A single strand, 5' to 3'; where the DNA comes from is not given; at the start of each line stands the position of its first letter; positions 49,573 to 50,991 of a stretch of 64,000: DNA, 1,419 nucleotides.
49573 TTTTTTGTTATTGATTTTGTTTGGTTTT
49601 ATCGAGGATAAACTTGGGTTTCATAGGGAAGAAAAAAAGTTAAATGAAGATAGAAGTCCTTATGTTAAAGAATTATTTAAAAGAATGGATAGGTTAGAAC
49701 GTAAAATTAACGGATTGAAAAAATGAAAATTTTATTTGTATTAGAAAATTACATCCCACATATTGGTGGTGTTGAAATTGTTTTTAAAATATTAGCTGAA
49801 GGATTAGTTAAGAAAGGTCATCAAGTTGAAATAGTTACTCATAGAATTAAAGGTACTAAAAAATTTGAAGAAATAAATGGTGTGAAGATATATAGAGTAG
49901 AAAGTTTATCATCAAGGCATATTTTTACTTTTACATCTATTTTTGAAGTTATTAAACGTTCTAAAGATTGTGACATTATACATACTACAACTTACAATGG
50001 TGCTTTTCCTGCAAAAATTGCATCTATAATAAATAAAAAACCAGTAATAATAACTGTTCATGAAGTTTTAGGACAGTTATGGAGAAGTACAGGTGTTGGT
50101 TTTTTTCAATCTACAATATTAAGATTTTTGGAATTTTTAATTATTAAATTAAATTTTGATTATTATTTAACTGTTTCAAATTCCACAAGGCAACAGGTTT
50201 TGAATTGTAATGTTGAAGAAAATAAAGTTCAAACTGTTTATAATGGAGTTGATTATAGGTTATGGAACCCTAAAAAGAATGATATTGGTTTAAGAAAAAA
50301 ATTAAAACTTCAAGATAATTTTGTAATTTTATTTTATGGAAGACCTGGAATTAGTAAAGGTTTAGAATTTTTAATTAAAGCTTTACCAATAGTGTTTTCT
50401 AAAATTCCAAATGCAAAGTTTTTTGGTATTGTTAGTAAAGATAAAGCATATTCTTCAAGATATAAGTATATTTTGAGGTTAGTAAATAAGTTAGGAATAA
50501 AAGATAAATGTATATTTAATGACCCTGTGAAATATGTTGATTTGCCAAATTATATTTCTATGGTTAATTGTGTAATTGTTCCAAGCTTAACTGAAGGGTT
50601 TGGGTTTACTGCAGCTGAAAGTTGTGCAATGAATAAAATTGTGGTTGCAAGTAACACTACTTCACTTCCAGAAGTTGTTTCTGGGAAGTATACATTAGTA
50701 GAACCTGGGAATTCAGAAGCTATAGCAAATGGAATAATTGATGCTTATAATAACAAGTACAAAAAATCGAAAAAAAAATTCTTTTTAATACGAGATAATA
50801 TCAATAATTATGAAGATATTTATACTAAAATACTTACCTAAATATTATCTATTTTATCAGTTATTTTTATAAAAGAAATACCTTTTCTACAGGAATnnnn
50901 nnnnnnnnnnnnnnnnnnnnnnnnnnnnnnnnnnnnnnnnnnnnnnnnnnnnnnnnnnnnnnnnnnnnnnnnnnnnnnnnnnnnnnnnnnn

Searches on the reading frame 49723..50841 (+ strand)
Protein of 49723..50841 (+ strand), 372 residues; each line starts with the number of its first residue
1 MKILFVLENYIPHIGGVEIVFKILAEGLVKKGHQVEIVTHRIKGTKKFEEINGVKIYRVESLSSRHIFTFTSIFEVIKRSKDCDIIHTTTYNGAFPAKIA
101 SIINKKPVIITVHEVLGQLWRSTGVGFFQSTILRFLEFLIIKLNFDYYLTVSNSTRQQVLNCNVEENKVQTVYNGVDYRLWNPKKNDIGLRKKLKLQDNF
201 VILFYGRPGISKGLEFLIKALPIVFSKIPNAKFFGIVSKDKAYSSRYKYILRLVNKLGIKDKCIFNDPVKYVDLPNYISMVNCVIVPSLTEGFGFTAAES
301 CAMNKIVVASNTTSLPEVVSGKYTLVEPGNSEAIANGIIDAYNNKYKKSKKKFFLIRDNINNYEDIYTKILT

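Call 34: search_protein_families(library=pfam, proteins=[window:49723-50841:+])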
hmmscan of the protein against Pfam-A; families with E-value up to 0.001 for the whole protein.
window:49723-50841:+ (372 aa): 6 families
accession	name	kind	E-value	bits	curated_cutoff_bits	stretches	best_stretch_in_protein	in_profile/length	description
PF00534.26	Glycos_transf_1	-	1e-24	87.4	26.4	1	191-348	6-161/172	Glycosyl transferases group 1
PF13439.12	Glyco_transf_4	-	3e-24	86.4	28.5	1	14-177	1-167/170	Glycosyltransferase Family 4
PF13692.12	Glyco_trans_1_4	-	1.6e-20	74.3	27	1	200-344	2-142/142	Glycosyl transferases group 1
PF13579.12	Glyco_trans_4_4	-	2.8e-13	50.9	29.7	1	15-175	1-158/158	Glycosyl transferase 4-like domain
PF13477.12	Glyco_trans_4_2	-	4.3e-06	27.4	23.4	1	22-113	14-107/139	Glycosyl transferase 4-like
PF20706.3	GT4-conflict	-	0.00033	20.2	26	0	282-317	283-318/385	Family 4 Glycosyltransferase in conflict systems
